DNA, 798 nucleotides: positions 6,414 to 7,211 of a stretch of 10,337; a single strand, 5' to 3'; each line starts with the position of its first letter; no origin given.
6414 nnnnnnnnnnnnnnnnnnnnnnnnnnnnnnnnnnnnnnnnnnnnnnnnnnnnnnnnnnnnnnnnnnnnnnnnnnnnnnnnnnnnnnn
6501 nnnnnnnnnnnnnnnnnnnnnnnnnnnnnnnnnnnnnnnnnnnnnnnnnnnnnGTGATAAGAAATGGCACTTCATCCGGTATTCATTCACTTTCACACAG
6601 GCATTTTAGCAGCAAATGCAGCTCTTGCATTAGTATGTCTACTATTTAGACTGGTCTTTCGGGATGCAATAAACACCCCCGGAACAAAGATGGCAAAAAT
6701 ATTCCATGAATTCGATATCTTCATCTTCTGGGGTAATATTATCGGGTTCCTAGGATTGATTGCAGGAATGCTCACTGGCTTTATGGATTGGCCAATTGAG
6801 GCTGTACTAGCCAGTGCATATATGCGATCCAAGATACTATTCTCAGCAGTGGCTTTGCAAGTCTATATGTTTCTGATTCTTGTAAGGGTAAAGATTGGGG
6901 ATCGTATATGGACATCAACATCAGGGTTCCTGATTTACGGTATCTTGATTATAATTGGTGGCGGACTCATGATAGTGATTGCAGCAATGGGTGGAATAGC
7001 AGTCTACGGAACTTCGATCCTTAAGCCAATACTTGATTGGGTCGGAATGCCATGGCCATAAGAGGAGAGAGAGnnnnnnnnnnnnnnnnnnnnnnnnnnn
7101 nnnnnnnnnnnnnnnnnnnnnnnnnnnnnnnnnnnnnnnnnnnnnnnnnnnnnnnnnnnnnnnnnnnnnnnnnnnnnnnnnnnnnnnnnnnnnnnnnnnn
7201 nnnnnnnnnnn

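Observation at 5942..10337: Second transcription unit looks like a self-contained cytoplasm-to-exterior electron wire with its own maturation gene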

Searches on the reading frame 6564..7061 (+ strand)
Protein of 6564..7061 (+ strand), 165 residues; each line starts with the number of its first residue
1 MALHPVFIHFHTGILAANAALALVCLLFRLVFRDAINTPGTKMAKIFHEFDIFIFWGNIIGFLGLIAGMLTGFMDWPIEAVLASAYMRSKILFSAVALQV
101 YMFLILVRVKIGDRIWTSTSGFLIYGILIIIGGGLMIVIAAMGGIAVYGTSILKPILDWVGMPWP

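Call 4: search_protein_families(library=pfam, proteins=[window:6564-7061:+], max_evalue=0.01)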
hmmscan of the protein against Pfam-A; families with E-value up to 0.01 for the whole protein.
window:6564-7061:+ (165 aa): 0 families

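Call 6: search_protein_families(library=pfam, proteins=[window:6564-7061:+], max_evalue=10)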
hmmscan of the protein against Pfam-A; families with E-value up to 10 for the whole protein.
window:6564-7061:+ (165 aa): 1 family
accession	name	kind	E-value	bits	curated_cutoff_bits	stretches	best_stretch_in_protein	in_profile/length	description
PF09990.14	DUF2231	-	1.1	9.8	26.4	1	2-149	3-132/139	Predicted membrane protein (DUF2231)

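Call 13: find_homologous_proteins(query=window:6564-7061:+, max_evalue=0.001)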
Query window:6564-7061:+ (165 aa): 93 proteins with E <= 0.001 among 202 candidates. Only proteins of 90 to 289 residues were searched: fused or split forms outside these lengths cannot appear, so this answer is no evidence that the protein stands alone or is whole; lengths 'longer' or 'shorter' looks for them.
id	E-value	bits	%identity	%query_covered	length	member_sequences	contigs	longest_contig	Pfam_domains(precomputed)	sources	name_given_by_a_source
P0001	3.5e-100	351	100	100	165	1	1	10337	-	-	-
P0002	8.0e-75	268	68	100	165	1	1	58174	-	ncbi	-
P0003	8.9e-75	268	69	100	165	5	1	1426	-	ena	-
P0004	1.3e-74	268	70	100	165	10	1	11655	-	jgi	-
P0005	1.7e-74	267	69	100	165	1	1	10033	-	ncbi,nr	ncbi:MAG: hypothetical protein P1Q69_08460 [Candidatus Thorarchaeota archaeon]|nr:hypothetical prote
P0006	2.0e-73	264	69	100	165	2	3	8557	-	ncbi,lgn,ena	-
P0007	2.6e-73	264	69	100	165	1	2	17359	-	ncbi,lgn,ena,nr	ncbi:MAG: hypothetical protein KAQ65_00360 [Candidatus Thorarchaeota archaeon]|nr:hypothetical prote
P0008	4.2e-73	263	67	100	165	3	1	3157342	-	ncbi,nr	ncbi:MAG: hypothetical protein JSW61_07620 [Candidatus Thorarchaeota archaeon]|nr:MAG: hypothetical 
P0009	5.0e-73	263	67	100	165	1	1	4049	-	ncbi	-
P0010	7.2e-73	262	67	100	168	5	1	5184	-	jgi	-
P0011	2.2e-72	261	71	100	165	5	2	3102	-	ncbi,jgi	ncbi:MAG: hypothetical protein ACXABY_35105 [Candidatus Thorarchaeota archaeon]|jgi:hypothetical pro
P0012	4.4e-72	260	65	100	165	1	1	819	-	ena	-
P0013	5.0e-72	259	68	100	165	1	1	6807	-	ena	-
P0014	1.0e-71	258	68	100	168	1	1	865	-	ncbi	-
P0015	4.2e-71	256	65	100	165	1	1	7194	-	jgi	jgi:hypothetical protein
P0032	1.2e-66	242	64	100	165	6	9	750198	-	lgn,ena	-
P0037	8.0e-65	236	62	100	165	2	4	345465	-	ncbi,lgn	ncbi:MAG: hypothetical protein ACFFFC_05945 [Candidatus Thorarchaeota archaeon]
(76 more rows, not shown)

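Call 18: find_encoding_contigs(protein=P0008, flank=10000, max_places=2)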
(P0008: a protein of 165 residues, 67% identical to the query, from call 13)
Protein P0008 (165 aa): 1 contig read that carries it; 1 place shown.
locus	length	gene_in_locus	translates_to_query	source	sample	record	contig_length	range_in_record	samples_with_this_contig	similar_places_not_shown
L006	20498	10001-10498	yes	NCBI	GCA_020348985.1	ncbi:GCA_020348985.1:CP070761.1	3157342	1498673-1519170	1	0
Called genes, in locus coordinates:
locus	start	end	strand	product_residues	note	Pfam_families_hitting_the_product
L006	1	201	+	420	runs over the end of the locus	PF24374:DUF7530, PF01243:PNPOx_N (weak), PF12900:Pyridox_ox_2 (weak)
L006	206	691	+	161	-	PF01243:PNPOx_N, PF12900:Pyridox_ox_2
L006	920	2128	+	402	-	-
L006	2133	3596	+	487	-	PF01565:FAD_binding_4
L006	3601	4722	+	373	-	PF12838:Fer4_7 (weak), PF13183:Fer4_8, PF13534:Fer4_17 (weak), PF02754:CCG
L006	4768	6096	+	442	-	PF00890:FAD_binding_2 (weak), PF01266:DAO (weak), PF03486:HI0933_like (faint), PF07992:Pyr_redox_2 (faint), PF13450:NAD_binding_8, PF01593:Amino_oxidase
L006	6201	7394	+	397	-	PF13183:Fer4_8, PF13534:Fer4_17 (weak), PF02754:CCG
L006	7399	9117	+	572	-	PF01565:FAD_binding_4, PF02913:FAD-oxidase_C (weak)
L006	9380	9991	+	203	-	-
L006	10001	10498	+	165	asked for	-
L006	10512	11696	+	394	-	PF13237:Fer4_10 (weak), PF12838:Fer4_7 (weak), PF13183:Fer4_8, PF13534:Fer4_17, PF02754:CCG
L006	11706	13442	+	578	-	PF01565:FAD_binding_4, PF02913:FAD-oxidase_C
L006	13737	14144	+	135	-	-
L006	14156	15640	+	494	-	PF01565:FAD_binding_4, PF02913:FAD-oxidase_C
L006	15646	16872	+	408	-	PF13183:Fer4_8, PF13534:Fer4_17 (weak), PF02754:CCG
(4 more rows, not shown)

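Call 19: predict_structure(alignment_id=A1)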
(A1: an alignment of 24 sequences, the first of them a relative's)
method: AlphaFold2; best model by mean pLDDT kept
length: 165 residues; sequences in the alignment: 24
mean_pLDDT: 88.1   pTM: 0.82
mean pLDDT of the five models: 88.1, 87.6, 87.6, 87.1, 84.3
residues with pLDDT >= 90: 80; 70-90: 78; 50-70: 6; < 50: 1
segments of 3 or more residues with pLDDT < 50: none
pLDDT, mean of each block of 10 residues (from residue 1): 66 92 94 89 94 95 86 76 85 91 96 90 95 91 87 89 77
secondary structure, 60 per line:
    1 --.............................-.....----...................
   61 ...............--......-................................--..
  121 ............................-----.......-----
elements in order: H3-31 H33-37 H42-75 H78-83 H85-116 H119-148 H154-160

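Call 20: find_encoding_contigs(protein=P0032, flank=10000, max_places=1)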
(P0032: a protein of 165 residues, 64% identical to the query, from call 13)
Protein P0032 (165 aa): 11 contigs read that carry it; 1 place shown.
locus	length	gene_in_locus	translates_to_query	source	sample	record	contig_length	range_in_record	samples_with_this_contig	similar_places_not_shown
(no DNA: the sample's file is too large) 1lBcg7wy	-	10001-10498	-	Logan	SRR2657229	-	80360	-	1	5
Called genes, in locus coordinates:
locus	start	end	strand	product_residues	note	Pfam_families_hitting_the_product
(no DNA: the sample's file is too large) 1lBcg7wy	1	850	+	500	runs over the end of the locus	PF02629:CoA_binding, PF13380:CoA_binding_2, PF13607:Succ_CoA_lig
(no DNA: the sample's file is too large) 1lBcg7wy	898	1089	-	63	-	-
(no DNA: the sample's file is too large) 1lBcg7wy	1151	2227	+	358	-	-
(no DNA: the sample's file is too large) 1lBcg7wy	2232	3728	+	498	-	PF01565:FAD_binding_4, PF02913:FAD-oxidase_C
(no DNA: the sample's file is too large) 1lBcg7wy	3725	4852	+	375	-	PF12838:Fer4_7 (weak), PF13183:Fer4_8, PF13534:Fer4_17 (weak), PF02754:CCG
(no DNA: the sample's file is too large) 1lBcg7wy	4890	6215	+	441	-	PF00890:FAD_binding_2 (weak), PF01266:DAO (weak), PF03486:HI0933_like (faint), PF07992:Pyr_redox_2 (faint), PF13450:NAD_binding_8, PF01593:Amino_oxidase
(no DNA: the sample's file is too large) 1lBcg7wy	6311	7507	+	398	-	PF13183:Fer4_8, PF13534:Fer4_17 (weak), PF02754:CCG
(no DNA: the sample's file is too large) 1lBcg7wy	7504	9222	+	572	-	PF01565:FAD_binding_4, PF02913:FAD-oxidase_C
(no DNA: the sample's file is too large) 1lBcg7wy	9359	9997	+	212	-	-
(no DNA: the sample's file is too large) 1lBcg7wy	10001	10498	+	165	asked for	-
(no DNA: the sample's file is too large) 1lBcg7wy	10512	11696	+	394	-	PF12838:Fer4_7 (weak), PF13183:Fer4_8, PF13534:Fer4_17 (weak), PF02754:CCG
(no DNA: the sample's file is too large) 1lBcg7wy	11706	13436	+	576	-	PF02913:FAD-oxidase_C (faint), PF01565:FAD_binding_4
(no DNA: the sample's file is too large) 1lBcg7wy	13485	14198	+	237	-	PF00005:ABC_tran, PF13166:AAA_13 (faint), PF13304:AAA_21 (weak)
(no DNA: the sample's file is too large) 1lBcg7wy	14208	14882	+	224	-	PF01061:ABC2_membrane, PF03379:CcmB, PF12698:ABC2_membrane_3 (weak)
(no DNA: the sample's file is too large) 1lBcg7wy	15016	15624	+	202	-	PF01578:Cytochrom_C_asm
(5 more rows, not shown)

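Call 21: find_encoding_contigs(protein=P0037, flank=10000, max_places=1)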
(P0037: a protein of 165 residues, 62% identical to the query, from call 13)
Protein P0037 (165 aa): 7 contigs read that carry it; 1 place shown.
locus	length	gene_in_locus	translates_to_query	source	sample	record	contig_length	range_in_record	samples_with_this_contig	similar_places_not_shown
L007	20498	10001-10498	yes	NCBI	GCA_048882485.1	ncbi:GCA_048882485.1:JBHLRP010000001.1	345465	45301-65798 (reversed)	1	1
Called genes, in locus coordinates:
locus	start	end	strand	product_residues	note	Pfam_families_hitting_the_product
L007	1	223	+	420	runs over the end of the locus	PF24374:DUF7530, PF01243:PNPOx_N (faint), PF12900:Pyridox_ox_2 (weak)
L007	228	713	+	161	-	PF01243:PNPOx_N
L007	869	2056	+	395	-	-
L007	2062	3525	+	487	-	PF01565:FAD_binding_4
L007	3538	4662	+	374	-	PF12838:Fer4_7 (weak), PF13183:Fer4_8 (weak), PF13534:Fer4_17 (weak), PF02754:CCG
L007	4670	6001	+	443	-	PF00890:FAD_binding_2 (weak), PF01266:DAO (weak), PF03486:HI0933_like (faint), PF07992:Pyr_redox_2 (faint), PF13450:NAD_binding_8, PF01593:Amino_oxidase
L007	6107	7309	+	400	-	PF13183:Fer4_8, PF13534:Fer4_17 (weak), PF02754:CCG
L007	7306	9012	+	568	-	PF01565:FAD_binding_4, PF02913:FAD-oxidase_C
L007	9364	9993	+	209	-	-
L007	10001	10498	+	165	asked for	-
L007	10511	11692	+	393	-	PF12838:Fer4_7 (weak), PF13183:Fer4_8, PF13237:Fer4_10 (weak), PF13484:Fer4_16 (weak), PF13534:Fer4_17 (weak), PF02754:CCG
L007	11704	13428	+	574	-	PF01565:FAD_binding_4, PF02913:FAD-oxidase_C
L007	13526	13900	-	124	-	PF13473:Cupredoxin_1, PF00116:COX2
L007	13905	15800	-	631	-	PF12801:Fer4_5 (weak)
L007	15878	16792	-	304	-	PF06452:CBM9_1 (faint), PF09459:EB_dh (weak)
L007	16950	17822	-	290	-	PF03551:PadR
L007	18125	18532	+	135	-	-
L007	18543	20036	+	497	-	PF01565:FAD_binding_4, PF02913:FAD-oxidase_C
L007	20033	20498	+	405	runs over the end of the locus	PF13183:Fer4_8 (weak), PF13534:Fer4_17 (weak), PF02754:CCG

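Call 23: search_protein_representatives(alignment_id=A1)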
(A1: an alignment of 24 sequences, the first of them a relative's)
Query: 24 sequences, 167 profile positions. Proteins with E-value up to 0.001 (for the whole library): 72; up to 1e-10: 15; up to 1e-30: 5. The best 72 are listed.
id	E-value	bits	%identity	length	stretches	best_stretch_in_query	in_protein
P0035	1.8e-83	294.9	-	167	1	1-167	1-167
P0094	3.9e-65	235.3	-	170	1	1-167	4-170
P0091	1.7e-57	210.5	-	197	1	1-122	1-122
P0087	9.3e-54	198.2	-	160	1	44-167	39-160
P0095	1.0e-47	178.6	-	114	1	54-167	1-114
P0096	3.4e-26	108.6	-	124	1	1-67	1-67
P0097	9.3e-25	103.9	-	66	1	102-167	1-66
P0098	4.1e-16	75.8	-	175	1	1-166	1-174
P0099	1.9e-14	70.4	-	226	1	2-166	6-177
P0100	4.3e-13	66.0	-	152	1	48-162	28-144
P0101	2.0e-12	63.8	-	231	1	2-165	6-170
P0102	2.6e-12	63.4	-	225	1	3-164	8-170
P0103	4.5e-12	62.6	-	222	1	1-163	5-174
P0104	8.7e-12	61.7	-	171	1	3-167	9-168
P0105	4.0e-11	59.5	-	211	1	2-164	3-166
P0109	3.7e-10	56.4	-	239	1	2-164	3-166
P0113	1.1e-08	51.6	-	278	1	3-164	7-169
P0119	2.4e-08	50.5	-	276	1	1-146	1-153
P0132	7.3e-07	45.7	-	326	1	3-160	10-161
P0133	8.6e-07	45.4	-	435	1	3-164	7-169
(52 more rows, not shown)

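Call 24: search_protein_families(library=pfam, proteins=[P0098, P0099, P0101, P0104, P0105, P0109, P0113, P0119, P0132, P0133], max_evalue=0.01)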
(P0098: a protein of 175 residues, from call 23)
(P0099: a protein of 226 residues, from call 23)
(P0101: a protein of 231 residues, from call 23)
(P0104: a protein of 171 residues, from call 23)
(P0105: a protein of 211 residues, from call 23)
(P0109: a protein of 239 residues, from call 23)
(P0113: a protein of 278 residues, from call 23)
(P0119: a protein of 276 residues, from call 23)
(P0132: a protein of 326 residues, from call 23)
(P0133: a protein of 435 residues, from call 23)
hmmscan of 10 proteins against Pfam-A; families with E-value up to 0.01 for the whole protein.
P0098 (175 aa): 1 family
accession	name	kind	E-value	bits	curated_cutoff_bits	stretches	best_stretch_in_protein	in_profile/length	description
PF09990.14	DUF2231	-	3.1e-05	24.5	26.4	1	2-156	3-132/139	Predicted membrane protein (DUF2231)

P0099 (226 aa): 0 families

P0101 (231 aa): 0 families

P0104 (171 aa): 0 families

P0105 (211 aa): 0 families

P0109 (239 aa): 0 families

P0113 (278 aa): 0 families

P0119 (276 aa): 1 family
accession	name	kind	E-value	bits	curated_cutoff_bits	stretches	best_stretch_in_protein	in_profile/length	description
PF09990.14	DUF2231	-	0.00018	22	26.4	1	2-155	3-129/139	Predicted membrane protein (DUF2231)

P0132 (326 aa): 0 families

P0133 (435 aa): 0 families

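Call 25: fold_search(model_id=the predicted structure, library=pdb)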
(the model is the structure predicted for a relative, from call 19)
No match with E <= 0.001 here; weaker rows may still be real.
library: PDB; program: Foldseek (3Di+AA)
matches with E <= 10: 500; with E <= 0.001: 0
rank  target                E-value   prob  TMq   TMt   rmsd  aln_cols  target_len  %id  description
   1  7xge_A                3.2e-01  0.41  0.29  0.28  11.2       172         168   13  Crystal structure of MCL-1 in complex with computationally designed inhibitor protein (released 2022-07-20)
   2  7tai_A                4.7e-01  0.72  0.47  0.22   9.8       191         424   10  Structure of STEAP2 in complex with ligands (released 2023-01-25)
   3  7xge_G                4.7e-01  0.30  0.26  0.26  10.4       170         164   13  Crystal structure of MCL-1 in complex with computationally designed inhibitor protein (released 2022-07-20)
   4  7f02_C                4.9e-01  0.44  0.34  0.27   8.9       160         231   21  Cytochrome c-type biogenesis protein CcmABCD from E. coli (released 2022-11-09)
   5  8hcr_G                5.2e-01  0.84  0.43  0.40   5.4       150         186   15  Cryo-EM structure of the Mycobacterium tuberculosis cytochrome bcc:aa3 supercomplex and a novel inhibitor targeting su (released 2023-05-03)
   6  7e1v_G                5.4e-01  0.87  0.46  0.43   5.0       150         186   11  Cryo-EM structure of apo hybrid respiratory supercomplex consisting of Mycobacterium tuberculosis complexIII and Mycob (released 2021-10-13)
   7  7s9z                  6.0e-01  0.98  0.58  0.13   5.7       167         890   16  Helicobacter Hepaticus CcsBA Closed Conformation (released 2021-12-22)
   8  7e1v_S                7.3e-01  0.84  0.46  0.42   5.2       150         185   11  Cryo-EM structure of apo hybrid respiratory supercomplex consisting of Mycobacterium tuberculosis complexIII and Mycob (released 2021-10-13)
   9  8hcr_S                7.7e-01  0.72  0.43  0.39   5.1       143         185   15  Cryo-EM structure of the Mycobacterium tuberculosis cytochrome bcc:aa3 supercomplex and a novel inhibitor targeting su (released 2023-05-03)
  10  7uw9_o                8.1e-01  0.51  0.36  0.38   8.6       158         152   13  Citrus V-ATPase State 1, H in contact with subunit a (released 2022-07-06)
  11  9qef_J                8.5e-01  0.75  0.46  0.41   5.3       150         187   12  Respiratory supercomplex from Mycobacterium smegmatis with decylubiquinone (released 2026-01-21)
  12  4o7g_A                8.9e-01  0.25  0.35  0.29  11.8       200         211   13  Crystal Structure of Ascorbate-bound Cytochrome b561, crystal soaked in 1 M L-ascorbate for 40 minutes (released 2014-02-05)
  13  4g7v_S                1.0e+00  0.33  0.30  0.35   7.9       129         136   13  Crystal structure of voltage sensing domain of Ci-VSP with fragment antibody (R217E, 2.5 A) (released 2014-02-05)
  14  6d7x                  1.1e+00  0.21  0.33  0.14   7.8       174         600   13  Crystal Structure of Rat TRPV6*-Y466A- in complex with brominated 2-Aminoethoxydiphenyl borate (2-APB-Br) (released 2018-07-18)
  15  7qhm_F                1.1e+00  0.63  0.43  0.39   5.6       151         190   10  Cytochrome bcc-aa3 supercomplex (respiratory supercomplex III2/IV2) from Corynebacterium glutamicum (stigmatellin and  (released 2022-05-18)
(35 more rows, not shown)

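Call 37: find_encoding_contigs(protein=P0101, flank=6000, max_places=2)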
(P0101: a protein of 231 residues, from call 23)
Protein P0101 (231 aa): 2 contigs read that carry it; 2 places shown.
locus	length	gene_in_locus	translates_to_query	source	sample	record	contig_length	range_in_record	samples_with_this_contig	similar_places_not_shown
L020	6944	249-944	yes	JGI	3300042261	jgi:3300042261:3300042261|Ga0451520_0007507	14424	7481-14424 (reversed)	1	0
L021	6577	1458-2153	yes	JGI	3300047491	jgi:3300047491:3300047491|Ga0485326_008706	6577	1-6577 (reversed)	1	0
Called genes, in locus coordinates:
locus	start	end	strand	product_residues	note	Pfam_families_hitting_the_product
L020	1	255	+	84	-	?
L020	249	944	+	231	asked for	-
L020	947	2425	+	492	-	PF17957:Big_7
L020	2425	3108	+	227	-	-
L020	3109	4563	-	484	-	PF05977:MFS_3 (weak), PF07690:MFS_1, PF00083:Sugar_tr, PF13347:MFS_2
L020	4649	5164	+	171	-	PF02915:Rubrerythrin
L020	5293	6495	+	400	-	PF13183:Fer4_8 (weak), PF12838:Fer4_7 (weak), PF13534:Fer4_17 (weak), PF02754:CCG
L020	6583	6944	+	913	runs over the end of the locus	PF00270:DEAD, PF04851:ResIII, PF00271:Helicase_C, PF19306:WHD_Lhr, PF08494:DEAD_assoc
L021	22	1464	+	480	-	PF19077:Big_13 (faint), PF17957:Big_7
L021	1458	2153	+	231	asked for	-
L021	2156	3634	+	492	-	PF17957:Big_7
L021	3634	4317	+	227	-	-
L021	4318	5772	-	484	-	PF05977:MFS_3 (weak), PF07690:MFS_1, PF00083:Sugar_tr, PF13347:MFS_2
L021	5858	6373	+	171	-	PF02915:Rubrerythrin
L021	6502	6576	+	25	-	?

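Call 38: find_encoding_contigs(protein=P0098, flank=6000, max_places=2)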
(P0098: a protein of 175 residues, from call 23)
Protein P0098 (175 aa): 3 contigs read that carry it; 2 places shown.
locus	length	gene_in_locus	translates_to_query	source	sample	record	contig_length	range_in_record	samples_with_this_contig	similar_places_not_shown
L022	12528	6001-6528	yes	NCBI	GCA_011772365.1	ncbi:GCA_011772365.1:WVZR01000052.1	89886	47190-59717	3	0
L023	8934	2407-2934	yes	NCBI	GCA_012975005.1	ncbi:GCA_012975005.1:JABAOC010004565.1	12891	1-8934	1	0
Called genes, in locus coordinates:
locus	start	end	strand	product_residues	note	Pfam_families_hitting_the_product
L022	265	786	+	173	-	PF01980:TrmO_N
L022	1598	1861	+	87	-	-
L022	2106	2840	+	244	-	PF00174:Oxidored_molyb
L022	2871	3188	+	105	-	-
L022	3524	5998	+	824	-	-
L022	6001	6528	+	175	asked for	-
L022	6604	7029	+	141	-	-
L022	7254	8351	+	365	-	-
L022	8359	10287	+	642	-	PF01578:Cytochrom_C_asm, PF16327:CcmF_C, PF05140:ResB (faint)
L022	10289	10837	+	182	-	PF03918:CcmH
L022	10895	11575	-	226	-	PF01061:ABC2_membrane, PF03379:CcmB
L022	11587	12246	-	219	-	PF13555:AAA_29 (weak), PF00005:ABC_tran, PF13304:AAA_21 (faint)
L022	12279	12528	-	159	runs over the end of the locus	PF03100:CcmE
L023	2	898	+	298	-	?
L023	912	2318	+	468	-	PF14522:Cytochrome_C7 (faint), PF14537:Cytochrom_c3_2 (faint)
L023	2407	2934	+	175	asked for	-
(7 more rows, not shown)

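Call 59: search_protein_families(library=ncbifam, proteins=[window:6564-7058:+], max_evalue=0.001)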
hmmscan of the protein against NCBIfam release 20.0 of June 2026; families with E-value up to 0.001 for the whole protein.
window:6564-7058:+ (165 aa): 0 families

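Call 81: find_encoding_contigs(protein=P0099, flank=5000, max_places=1)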
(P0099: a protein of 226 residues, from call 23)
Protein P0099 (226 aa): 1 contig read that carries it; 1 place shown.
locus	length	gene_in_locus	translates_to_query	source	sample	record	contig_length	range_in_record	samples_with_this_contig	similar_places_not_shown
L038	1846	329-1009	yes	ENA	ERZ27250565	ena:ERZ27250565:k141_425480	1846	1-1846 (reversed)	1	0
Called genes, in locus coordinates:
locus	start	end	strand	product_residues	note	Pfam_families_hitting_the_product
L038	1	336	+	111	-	?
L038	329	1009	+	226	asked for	-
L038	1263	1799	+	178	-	PF24784:Temptin_C (weak)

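Call 82: find_encoding_contigs(protein=P0104, flank=5000, max_places=1)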
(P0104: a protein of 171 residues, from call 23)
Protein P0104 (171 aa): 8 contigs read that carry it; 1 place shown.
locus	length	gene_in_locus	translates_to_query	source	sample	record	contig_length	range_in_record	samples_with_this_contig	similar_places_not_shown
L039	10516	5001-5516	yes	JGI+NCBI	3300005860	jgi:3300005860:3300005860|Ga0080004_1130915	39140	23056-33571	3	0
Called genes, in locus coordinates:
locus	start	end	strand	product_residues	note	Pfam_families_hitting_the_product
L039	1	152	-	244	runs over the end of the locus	PF04545:Sigma70_r4 (weak), PF04967:HTH_10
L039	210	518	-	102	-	-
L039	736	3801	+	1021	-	PF00384:Molybdopterin, PF01568:Molydop_binding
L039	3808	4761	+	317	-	PF12797:Fer4_2 (weak), PF13187:Fer4_9 (faint), PF13237:Fer4_10 (faint), PF13247:Fer4_11, PF12838:Fer4_7 (weak)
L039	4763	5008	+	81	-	-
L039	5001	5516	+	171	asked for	-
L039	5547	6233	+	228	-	PF02613:Nitrate_red_del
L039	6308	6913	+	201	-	PF12804:NTP_transf_3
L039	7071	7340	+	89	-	PF02416:TatA_B_E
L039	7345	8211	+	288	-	PF00902:TatC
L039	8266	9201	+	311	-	PF00005:ABC_tran, PF13732:DrrA1-3_C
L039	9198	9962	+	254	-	PF01061:ABC2_membrane, PF12698:ABC2_membrane_3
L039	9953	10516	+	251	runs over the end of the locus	PF01061:ABC2_membrane, PF12679:ABC2_membrane_2 (weak), PF12698:ABC2_membrane_3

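Call 83: find_encoding_contigs(protein=P0119, flank=5000, max_places=1)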
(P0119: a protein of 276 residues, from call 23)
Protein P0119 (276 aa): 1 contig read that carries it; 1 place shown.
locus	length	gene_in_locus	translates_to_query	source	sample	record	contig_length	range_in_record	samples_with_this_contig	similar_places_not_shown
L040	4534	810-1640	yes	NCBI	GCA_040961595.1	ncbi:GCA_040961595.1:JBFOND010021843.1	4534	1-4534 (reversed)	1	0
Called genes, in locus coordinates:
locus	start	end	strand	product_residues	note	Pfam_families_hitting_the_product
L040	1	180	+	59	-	?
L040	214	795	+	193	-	-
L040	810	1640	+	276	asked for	-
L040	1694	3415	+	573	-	PF01578:Cytochrom_C_asm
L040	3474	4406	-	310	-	-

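Call 102: search_protein_families(library=pfam, proteins=[L021:2156-3634:+, L040:3474-4406:-, L038:1263-1799:+, L039:4763-5008:+, L007:15878-16792:-], max_evalue=0.1)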
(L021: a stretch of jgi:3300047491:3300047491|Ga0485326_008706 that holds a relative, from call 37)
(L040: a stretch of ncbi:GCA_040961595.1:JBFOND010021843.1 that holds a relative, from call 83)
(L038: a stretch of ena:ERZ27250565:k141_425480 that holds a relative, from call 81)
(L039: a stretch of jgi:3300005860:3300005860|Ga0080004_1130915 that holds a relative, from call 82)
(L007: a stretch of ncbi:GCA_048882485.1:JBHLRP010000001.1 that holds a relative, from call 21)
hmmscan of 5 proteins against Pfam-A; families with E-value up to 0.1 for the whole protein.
L021:2156-3634:+ (492 aa): 2 families
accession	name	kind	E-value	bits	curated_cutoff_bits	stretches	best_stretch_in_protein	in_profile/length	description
PF17957.7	Big_7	-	2.6e-29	102.1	24.1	3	363-428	1-68/70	Bacterial Ig domain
PF19077.6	Big_13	-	0.051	14.5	27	0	407-447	59-99/102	Bacterial Ig-like domain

L040:3474-4406:- (310 aa): 1 family
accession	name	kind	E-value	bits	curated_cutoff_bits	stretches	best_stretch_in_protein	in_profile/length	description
PF09459.16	EB_dh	-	2.5e-06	28.1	33.3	1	99-255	37-225/236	Ethylbenzene dehydrogenase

L038:1263-1799:+ (178 aa): 2 families
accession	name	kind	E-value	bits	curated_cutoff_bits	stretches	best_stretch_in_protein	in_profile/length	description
PF24784.1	Temptin_C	-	5.3e-07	30.5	27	1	37-96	4-74/98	Temptin C-terminal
PF25206.1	DUF7836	-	0.014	15.7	26.7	1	42-65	22-45/59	Domain of unknown function (DUF7836)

L039:4763-5008:+ (81 aa): 3 families
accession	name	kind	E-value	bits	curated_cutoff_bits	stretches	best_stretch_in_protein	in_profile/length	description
PF00375.23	SDF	-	0.0006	19.4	27.9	1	12-66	37-91/387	Sodium:dicarboxylate symporter family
PF25727.1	UL74A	-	0.044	13.9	27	0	16-33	17-34/54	Cytomegalovirus UL74A protein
PF06664.17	WLS-like_TM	-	0.059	13.1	28.3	1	12-73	155-216/247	Wntless-like, transmembrane domain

L007:15878-16792:- (304 aa): 2 families
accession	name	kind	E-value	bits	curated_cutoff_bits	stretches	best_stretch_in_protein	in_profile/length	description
PF09459.16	EB_dh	-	1.3e-12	48.7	33.3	1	49-242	2-234/236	Ethylbenzene dehydrogenase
PF06452.16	CBM9_1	-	1.8e-05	25.2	23.4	1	75-114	33-73/185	Carbohydrate family 9 binding domain-like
